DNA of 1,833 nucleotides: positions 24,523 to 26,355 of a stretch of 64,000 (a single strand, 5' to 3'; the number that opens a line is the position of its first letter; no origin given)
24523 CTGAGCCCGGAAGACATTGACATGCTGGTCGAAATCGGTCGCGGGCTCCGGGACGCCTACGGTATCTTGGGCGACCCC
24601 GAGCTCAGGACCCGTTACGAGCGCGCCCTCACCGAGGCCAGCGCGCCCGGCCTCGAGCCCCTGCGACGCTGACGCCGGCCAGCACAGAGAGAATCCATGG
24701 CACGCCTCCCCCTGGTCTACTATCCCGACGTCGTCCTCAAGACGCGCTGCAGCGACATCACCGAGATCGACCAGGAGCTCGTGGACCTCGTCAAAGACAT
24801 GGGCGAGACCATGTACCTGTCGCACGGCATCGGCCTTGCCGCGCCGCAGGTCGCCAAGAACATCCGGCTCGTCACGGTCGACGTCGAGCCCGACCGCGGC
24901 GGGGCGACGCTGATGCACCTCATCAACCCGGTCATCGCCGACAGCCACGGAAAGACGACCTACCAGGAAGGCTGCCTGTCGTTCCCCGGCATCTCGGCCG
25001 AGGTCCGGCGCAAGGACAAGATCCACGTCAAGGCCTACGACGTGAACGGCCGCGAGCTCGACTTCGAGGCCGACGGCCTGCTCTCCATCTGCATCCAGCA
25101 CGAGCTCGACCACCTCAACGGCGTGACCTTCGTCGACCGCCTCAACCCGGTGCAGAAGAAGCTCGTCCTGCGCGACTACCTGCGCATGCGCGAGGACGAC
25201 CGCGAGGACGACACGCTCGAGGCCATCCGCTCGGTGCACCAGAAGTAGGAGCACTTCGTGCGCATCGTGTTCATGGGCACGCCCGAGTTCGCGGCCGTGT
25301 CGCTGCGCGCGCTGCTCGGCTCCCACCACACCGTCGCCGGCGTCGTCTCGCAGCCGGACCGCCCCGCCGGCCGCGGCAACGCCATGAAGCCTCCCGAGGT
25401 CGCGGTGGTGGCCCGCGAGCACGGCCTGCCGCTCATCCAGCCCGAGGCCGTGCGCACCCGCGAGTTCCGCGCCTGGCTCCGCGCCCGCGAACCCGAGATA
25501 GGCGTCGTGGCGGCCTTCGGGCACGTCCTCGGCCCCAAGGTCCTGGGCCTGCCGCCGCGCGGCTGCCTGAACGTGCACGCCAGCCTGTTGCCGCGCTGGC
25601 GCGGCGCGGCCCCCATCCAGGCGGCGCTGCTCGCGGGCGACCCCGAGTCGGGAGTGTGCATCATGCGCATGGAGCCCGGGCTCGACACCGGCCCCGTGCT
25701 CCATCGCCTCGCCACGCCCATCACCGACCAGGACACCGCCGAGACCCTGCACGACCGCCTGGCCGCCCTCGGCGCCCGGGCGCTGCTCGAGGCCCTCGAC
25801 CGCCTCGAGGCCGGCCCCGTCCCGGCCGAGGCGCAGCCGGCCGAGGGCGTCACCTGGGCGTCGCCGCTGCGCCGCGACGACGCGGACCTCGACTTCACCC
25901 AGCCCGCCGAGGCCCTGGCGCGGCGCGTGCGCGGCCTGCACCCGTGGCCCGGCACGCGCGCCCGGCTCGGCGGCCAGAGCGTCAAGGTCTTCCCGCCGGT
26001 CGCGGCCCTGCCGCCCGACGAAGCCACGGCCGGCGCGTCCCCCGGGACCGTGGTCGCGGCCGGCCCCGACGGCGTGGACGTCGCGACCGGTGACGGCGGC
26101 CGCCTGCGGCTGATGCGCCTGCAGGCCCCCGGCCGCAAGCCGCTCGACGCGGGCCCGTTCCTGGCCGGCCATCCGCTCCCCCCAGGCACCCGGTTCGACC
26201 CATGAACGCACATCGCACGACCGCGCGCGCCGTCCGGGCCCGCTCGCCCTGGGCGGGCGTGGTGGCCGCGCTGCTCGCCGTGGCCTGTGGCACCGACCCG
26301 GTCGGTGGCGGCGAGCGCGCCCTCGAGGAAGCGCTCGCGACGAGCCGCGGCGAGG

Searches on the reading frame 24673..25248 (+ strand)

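Call 9: search_protein_families(library=pfam, proteins=[window:24673-25248:+], max_evalue=0.001)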
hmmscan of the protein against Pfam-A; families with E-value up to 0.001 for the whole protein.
window:24673-25248:+ (191 aa): 1 family
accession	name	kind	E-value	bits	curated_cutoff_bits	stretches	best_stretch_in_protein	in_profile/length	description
PF01327.26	Pep_deformylase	-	4.2e-50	169.8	22.8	1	13-162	3-155/156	Polypeptide deformylase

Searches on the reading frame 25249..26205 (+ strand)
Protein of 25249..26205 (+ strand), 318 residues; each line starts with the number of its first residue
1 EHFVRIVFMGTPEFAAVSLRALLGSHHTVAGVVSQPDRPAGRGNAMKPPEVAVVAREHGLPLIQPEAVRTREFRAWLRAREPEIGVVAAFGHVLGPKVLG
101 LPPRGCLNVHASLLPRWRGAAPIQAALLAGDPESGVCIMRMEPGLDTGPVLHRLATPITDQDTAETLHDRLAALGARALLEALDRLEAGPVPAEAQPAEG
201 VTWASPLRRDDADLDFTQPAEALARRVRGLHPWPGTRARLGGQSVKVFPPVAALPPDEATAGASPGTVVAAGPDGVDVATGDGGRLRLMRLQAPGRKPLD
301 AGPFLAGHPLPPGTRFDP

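Call 9: search_protein_families(library=pfam, proteins=[window:25249-26205:+], max_evalue=0.001)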
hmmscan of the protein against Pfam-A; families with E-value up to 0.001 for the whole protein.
window:25249-26205:+ (318 aa): 2 families
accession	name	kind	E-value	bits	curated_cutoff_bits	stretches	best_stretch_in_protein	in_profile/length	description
PF00551.24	Formyl_trans_N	-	1.5e-41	142.6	26.1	1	5-183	2-181/181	Formyl transferase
PF02911.23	Formyl_trans_C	-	5.4e-19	68.7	21.1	1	208-308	3-99/100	Formyl transferase, C-terminal domain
